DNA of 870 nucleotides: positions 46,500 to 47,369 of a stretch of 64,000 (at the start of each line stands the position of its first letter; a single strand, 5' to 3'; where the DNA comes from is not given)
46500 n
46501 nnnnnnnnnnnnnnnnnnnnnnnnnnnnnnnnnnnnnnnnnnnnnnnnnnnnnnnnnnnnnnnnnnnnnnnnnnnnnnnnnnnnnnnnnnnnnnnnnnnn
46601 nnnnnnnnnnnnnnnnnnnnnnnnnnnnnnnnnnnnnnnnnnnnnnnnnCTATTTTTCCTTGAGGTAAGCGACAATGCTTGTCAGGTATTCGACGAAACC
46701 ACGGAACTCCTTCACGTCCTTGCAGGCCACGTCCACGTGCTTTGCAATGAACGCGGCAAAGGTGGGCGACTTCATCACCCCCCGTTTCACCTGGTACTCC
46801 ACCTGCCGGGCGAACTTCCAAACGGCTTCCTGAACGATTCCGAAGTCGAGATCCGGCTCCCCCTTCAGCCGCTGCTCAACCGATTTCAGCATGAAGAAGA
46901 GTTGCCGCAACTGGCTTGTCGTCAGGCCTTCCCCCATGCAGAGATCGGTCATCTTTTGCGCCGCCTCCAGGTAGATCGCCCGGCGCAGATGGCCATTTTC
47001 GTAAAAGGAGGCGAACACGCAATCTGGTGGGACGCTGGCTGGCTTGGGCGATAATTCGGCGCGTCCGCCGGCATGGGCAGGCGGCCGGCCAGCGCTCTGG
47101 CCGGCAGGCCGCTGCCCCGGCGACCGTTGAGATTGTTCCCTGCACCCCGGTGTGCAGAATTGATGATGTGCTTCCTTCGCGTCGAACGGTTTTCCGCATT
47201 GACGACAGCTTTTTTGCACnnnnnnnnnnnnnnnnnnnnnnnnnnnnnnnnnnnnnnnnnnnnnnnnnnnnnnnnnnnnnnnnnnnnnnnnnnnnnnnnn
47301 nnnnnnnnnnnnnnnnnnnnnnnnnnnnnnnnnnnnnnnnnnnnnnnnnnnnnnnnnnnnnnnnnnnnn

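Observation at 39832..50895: Compact type III CRISPR-Cas: single Cas7 (Csm3) plus Csm4, no csm5, Csm2 with a Zn-ribbon extension, CARF-HEPN gene beyond the array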

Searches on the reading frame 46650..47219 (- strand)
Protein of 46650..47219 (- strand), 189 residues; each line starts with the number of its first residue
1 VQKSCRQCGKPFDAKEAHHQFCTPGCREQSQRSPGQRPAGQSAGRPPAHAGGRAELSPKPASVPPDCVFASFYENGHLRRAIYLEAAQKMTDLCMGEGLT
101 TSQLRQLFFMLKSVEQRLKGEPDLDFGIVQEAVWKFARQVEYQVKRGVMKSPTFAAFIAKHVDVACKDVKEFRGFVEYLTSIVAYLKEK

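Call 15: find_homologous_proteins(query=window:46653-47219:-)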
Query window:46653-47219:- (189 aa): 7 proteins with E <= 0.001 among 44 candidates.
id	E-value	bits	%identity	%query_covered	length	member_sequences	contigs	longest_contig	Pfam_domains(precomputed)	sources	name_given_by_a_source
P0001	4.3e-97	341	86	100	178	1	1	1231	PF03750.19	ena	-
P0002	5.0e-73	263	100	65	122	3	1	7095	PF03750.19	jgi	-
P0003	1.4e-63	232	55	100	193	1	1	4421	PF03750.19,PF12855.13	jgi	-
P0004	2.5e-59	218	53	100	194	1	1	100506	PF03750.19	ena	-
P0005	6.7e-50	188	46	100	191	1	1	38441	PF03750.19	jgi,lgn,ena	-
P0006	3.9e-46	175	66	67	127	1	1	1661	PF03750.19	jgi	jgi:CRISPR/Cas system CSM-associated protein Csm2 small subunit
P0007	9.1e-33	132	44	98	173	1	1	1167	PF03750.19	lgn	-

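Call 17: find_encoding_contigs(protein=P0004, flank=10000, max_places=3)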
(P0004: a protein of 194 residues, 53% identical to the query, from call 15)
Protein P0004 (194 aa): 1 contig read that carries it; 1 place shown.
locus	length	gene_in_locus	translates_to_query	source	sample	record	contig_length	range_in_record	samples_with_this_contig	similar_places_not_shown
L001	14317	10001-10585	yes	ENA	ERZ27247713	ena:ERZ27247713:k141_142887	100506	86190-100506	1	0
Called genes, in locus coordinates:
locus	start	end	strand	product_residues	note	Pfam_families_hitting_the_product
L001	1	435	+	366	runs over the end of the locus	PF05222:AlaDh_PNT_N, PF07992:Pyr_redox_2 (faint), PF01262:AlaDh_PNT_C, PF02826:2-Hacid_dh_C (weak), PF01488:Shikimate_DH (faint)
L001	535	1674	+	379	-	PF00383:dCMP_cyt_deam_1, PF14437:MafB19-deam, PF01872:RibD_C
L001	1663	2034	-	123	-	PF13453:Zn_ribbon_TFIIB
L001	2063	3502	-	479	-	PF00587:tRNA-synt_2b, PF03129:HGTP_anticodon, PF09180:ProRS-C_1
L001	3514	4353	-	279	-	PF00514:Arm (faint), PF02985:HEAT (faint), PF13513:HEAT_EZ (faint), PF13646:HEAT_2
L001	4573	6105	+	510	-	PF05362:Lon_C, PF13541:ChlI, PF01078:Mg_chelatase, PF07728:AAA_5, PF00493:MCM (weak), PF13335:Mg_chelatase_C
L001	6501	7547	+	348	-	PF27225:AF_1859_N, PF10040:CRISPR_Cas6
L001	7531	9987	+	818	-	PF18211:Csm1_B, PF22335:Cas10-Cmr2_palm2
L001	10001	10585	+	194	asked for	PF03750:Csm2_III-A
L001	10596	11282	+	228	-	PF03787:RAMPs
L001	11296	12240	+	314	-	-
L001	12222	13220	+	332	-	PF01867:Cas_Cas1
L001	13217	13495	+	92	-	PF09827:CRISPR_Cas2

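Call 18: find_encoding_contigs(protein=P0005, flank=10000, max_places=3)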
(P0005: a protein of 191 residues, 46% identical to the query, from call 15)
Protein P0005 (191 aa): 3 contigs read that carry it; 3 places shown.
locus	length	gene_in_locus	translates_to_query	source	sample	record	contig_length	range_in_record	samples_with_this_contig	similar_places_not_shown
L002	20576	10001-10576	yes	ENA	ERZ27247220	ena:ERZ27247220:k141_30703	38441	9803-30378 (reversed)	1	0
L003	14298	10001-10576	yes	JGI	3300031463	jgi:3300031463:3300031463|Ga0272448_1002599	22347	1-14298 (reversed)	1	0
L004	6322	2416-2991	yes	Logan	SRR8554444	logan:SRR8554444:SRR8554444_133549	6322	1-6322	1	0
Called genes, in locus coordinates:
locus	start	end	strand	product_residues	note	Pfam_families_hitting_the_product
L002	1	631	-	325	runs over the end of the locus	PF01208:URO-D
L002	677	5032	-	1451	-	-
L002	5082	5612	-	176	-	PF14512:TM1586_NiRdase (faint), PF00881:Nitroreductase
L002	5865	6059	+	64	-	PF07432:Hc1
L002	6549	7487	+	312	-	PF27225:AF_1859_N, PF10040:CRISPR_Cas6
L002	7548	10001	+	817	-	PF18211:Csm1_B, PF22335:Cas10-Cmr2_palm2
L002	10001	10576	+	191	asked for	PF03750:Csm2_III-A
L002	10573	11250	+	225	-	PF03787:RAMPs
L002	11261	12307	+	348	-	-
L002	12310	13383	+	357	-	PF01867:Cas_Cas1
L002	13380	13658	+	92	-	PF09827:CRISPR_Cas2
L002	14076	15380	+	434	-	PF09670:Cas_Cas02710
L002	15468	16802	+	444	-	-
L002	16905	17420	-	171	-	PF01965:DJ-1_PfpI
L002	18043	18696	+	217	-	-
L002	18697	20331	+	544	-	PF13231:PMT_2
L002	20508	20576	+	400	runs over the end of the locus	PF03315:SDH_beta (weak), PF03313:SDH_alpha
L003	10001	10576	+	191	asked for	PF03750:Csm2_III-A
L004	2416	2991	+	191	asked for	PF03750:Csm2_III-A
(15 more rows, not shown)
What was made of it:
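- L001 and L002 (calls 17, 18).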

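Call 19: find_related_loci(query=A1, collection=genome_contigs, flank=10000)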
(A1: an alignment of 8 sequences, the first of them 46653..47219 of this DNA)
Query A1 (189 aa) in genome_contigs; peptide patterns used: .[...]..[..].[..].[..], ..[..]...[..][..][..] (x = any residue, [..] = any of these).
37 stretches matched a pattern; 2 encode a relative of the query (tblastn E <= 1e-3); 2 distinct loci.
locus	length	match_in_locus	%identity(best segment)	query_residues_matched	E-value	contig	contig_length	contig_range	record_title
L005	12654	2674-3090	44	50-189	4e-34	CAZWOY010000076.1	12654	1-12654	MAG TPA_asm: uncultured bacterium isolate SRP141376_co4_90 genome assembly, contig: NODE_8360_length_12654_cov_5.681800,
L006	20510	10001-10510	39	5-189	7e-31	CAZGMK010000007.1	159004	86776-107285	MAG TPA_asm: uncultured Ignavibacteriales bacterium isolate binchicken_co17_359 genome assembly, contig: NODE_236_length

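Call 22: search_protein_families(library=ncbifam, proteins=[L006:6132-7199:-, L006:11186-12103:+, L006:14040-15323:+, L006:15333-16274:+, L006:16519-17229:+, L005:3802-4749:+, L005:4610-5542:+, L005:7731-8849:+, L005:8813-9808:+, L005:9909-12200:+], max_evalue=0.01)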
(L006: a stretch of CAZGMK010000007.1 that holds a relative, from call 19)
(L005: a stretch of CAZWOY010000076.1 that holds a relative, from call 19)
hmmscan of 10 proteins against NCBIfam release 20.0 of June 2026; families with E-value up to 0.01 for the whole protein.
L006:6132-7199:- (355 aa): 23 families
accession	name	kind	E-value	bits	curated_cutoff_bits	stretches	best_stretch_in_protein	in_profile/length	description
NF041097.1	keto_inos_dh_IolM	equivalog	2.2e-44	151.7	450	1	14-345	38-382/389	scyllo-inosose 3-dehydrogenase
TIGR00692.1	tdh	equivalog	2.2e-43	148.6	458.35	1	10-341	3-329/340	L-threonine 3-dehydrogenase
TIGR03451.1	mycoS_dep_FDH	equivalog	6.3e-40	137.1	512.9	1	5-343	2-349/358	S-(hydroxymethyl)mycothiol dehydrogenase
NF003808.0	PRK05396.1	equivalog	4e-39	134.4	380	1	16-343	13-331/341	L-threonine 3-dehydrogenase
NF007375.0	PRK09880.1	equivalog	2e-36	125.5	469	1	2-346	2-336/344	L-idonate 5-dehydrogenase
TIGR03989.1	Rxyl_3153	subfamily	1.1e-35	123.6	440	1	25-352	22-368/370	NDMA-dependent alcohol dehydrogenase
NF010344.0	PRK13771.1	subfamily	6.8e-35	120.6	349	1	6-345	2-325/334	putative alcohol dehydrogenase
TIGR03366.1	HpnZ_proposed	hypoth_equivalog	4.8e-33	114.7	328.1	1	32-274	8-257/315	putative phosphonate catabolism associated alcohol dehydrogenase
NF007489.0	PRK10083.1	equivalog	7.4e-33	113.9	376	1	8-355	4-338/339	Zn-dependent oxidoreductase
NF006940.0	PRK09422.1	equivalog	1e-29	103.6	344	1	7-342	3-324/338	alcohol dehydrogenase AdhP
NF041172.1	AcrlCoa_red_Thmprot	equivalog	2.7e-29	102.2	500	1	19-344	16-325/334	acryloyl-CoA reductase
NF007642.0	PRK10309.1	equivalog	4.7e-26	91.8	550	1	7-270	3-260/347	galactitol-1-phosphate 5-dehydrogenase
TIGR02818.1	adh_III_F_hyde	equivalog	1.2e-25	90.4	543.95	2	123-343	139-359/368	S-(hydroxymethyl)glutathione dehydrogenase/class III alcohol dehydrogenase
TIGR02819.1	fdhA_non_GSH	equivalog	1.9e-25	89.3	636.95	1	30-252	37-270/397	formaldehyde dehydrogenase, glutathione-independent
TIGR02822.1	adh_fam_2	subfamily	2.1e-16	59.9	283.5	1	16-248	15-245/329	zinc-binding alcohol dehydrogenase family protein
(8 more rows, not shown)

L006:11186-12103:+ (305 aa): 1 family
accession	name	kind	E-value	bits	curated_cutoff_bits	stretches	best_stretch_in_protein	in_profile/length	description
TIGR01903.2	cas5_csm4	equivalog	2.2e-26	92.9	55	1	21-280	27-285/304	type III-A CRISPR-associated RAMP protein Csm4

L006:14040-15323:+ (427 aa): 1 family
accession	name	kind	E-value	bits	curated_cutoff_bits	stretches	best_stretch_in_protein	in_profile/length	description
TIGR02710.1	TIGR02710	equivalog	3.6e-60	203.9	83.9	1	17-395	5-379/384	TIGR02710 family CRISPR-associated CARF protein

L006:15333-16274:+ (313 aa): 1 family
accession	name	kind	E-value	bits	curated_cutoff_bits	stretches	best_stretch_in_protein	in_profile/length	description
TIGR01877.1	cas_cas6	equivalog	2.3e-05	24.9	58.65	1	182-307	80-199/200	CRISPR-associated endoribonuclease Cas6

L006:16519-17229:+ (236 aa): 21 families
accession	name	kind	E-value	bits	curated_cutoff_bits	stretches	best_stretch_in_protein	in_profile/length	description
NF001453.0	PRK00312.1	equivalog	5.8e-77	258.1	188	1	27-234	7-213/217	protein-L-isoaspartate(D-aspartate) O-methyltransferase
NF010549.0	PRK13942.1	equivalog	1.1e-64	217.8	282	1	27-233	4-210/215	protein-L-isoaspartate O-methyltransferase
TIGR00080.1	pimt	equivalog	4.2e-64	216.3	159.05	1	27-235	4-213/216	protein-L-isoaspartate O-methyltransferase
TIGR04364.1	methyltran_FxLD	equivalog_domain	2.5e-39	135.5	320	1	28-232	3-214/394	methyltransferase, FxLD system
TIGR04188.1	methyltr_grsp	subfamily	8e-37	127.4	380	1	84-218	91-225/363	ATP-grasp peptide maturase system methyltransferase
NF010550.0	PRK13943.1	equivalog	3.5e-30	105.3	359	1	37-233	13-216/322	protein-L-isoaspartate O-methyltransferase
TIGR00479.1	rumA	equivalog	1.6e-06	27.2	183.55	1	88-160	281-353/432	23S rRNA (uracil(1939)-C(5))-methyltransferase RlmD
TIGR00755.1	ksgA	equivalog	2.7e-06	26.9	171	1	84-156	13-83/256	16S rRNA (adenine(1518)-N(6)/adenine(1519)-N(6))-dimethyltransferase RsmA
NF011529.0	PRK14968.1-3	equivalog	2.1e-05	24.1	162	1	93-181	27-111/198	putative methyltransferase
NF047649.1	MTase_UXPK_star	exception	2.1e-05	23.7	460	1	97-171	74-151/283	methyltransferase/UXPK-star double selenoprotein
NF043040.1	corrin_prot_MT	hypoth_equivalog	2.4e-05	23.9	180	1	98-152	38-94/216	corrinoid protein-associated methyltransferase CpaM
NF041536.1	ArsM_DUF2284_UU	exception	2.7e-05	22.7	575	1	97-184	73-163/459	arsenite methyltransferase/DUF2284 domain selenoprotein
NF000499.2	Erm23S_rRNA_broad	equivalog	3.3e-05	23.4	212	1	86-143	9-66/244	23S ribosomal RNA methyltransferase Erm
TIGR02469.1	CbiT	equivalog_domain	7.2e-05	23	78.3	1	90-198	9-123/124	precorrin-6Y C5,15-methyltransferase (decarboxylating) subunit CbiT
NF009639.0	PRK13168.1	equivalog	0.00041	19.3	458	1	88-156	288-356/446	23S rRNA (uracil(1939)-C(5))-methyltransferase RlmD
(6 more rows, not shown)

L005:3802-4749:+ (315 aa): 1 family
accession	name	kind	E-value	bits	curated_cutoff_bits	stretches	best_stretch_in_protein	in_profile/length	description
TIGR01903.2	cas5_csm4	equivalog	2.1e-26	93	55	1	14-290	22-283/304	type III-A CRISPR-associated RAMP protein Csm4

L005:4610-5542:+ (310 aa): 9 families
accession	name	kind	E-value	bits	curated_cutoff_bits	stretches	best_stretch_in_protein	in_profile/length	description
NF049935.1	cas4g_cas1g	exception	5.3e-73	246.3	560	1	49-302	215-469/546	CRISPR-associated endonuclease Cas4g/Cas1g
TIGR03640.1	cas1_DVULG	exception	2.5e-67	227.4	385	1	48-302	3-263/340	type I-C CRISPR-associated endonuclease Cas1c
TIGR04093.1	cas1_CYANO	exception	3.3e-67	226.8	385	1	50-302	2-257/334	type I-D CRISPR-associated endonuclease Cas1d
TIGR00287.1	cas1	equivalog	8.1e-66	222.3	71.7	1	50-302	1-255/327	CRISPR-associated endonuclease Cas1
TIGR03983.1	cas1_MYXAN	equivalog_domain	7.9e-43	146.7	358.05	1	50-300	13-267/347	type I-MYXAN CRISPR-associated endonuclease Cas1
TIGR03641.1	cas1_HMARI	exception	8.2e-35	120.6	304.1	1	50-302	2-247/324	type I-B CRISPR-associated endonuclease Cas1b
TIGR04329.1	cas1_PREFRAN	exception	1.5e-33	116.2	300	1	65-302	24-251/317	type V CRISPR-associated endonuclease Cas1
TIGR03639.1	cas1_NMENI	exception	1.5e-20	73.7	120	1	50-299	3-231/278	type II CRISPR-associated endonuclease Cas1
TIGR03638.1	cas1_ECOLI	exception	0.00029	20.2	215.6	1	186-289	118-220/269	type I-E CRISPR-associated endonuclease Cas1e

L005:7731-8849:+ (372 aa): 2 families
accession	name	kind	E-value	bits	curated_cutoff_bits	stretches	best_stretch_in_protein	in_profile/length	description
TIGR02619.1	TIGR02619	domain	3.2e-12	46.5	37.45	1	46-189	11-148/149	putative CRISPR-associated protein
NF040951.1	CRSPR_nucase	equivalog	0.00025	20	600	1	38-197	60-210/322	CRISPR system ring nuclease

L005:8813-9808:+ (331 aa): 1 family
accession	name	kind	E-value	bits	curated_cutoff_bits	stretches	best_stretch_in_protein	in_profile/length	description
TIGR01877.1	cas_cas6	equivalog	0.0053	17.2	58.65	1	198-326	76-199/200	CRISPR-associated endoribonuclease Cas6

L005:9909-12200:+ (763 aa): 0 families

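Call 25: find_related_loci(query=A1, collection=metagenome_contigs, flank=10000)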
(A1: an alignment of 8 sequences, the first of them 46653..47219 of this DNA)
Query A1 (189 aa) in metagenome_contigs; peptide patterns used: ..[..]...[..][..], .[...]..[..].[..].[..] (x = any residue, [..] = any of these).
209 stretches matched a pattern; 5 encode a relative of the query (tblastn E <= 1e-3); 5 distinct loci.
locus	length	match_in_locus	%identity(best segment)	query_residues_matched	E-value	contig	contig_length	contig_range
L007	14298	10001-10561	46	1-189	2e-53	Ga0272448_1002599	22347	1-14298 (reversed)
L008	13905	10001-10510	39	5-189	5e-38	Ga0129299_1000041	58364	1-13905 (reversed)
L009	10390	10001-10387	48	1-124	2e-33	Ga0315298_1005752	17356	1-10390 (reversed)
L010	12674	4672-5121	40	43-189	6e-31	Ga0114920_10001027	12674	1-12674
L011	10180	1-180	67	130-189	1e-24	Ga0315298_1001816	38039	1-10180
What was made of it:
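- Tried and rejected: The genome-collection and metagenome pattern scans with the Csm2 alignment found only 2 and 5 loci (calls 19, 25).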
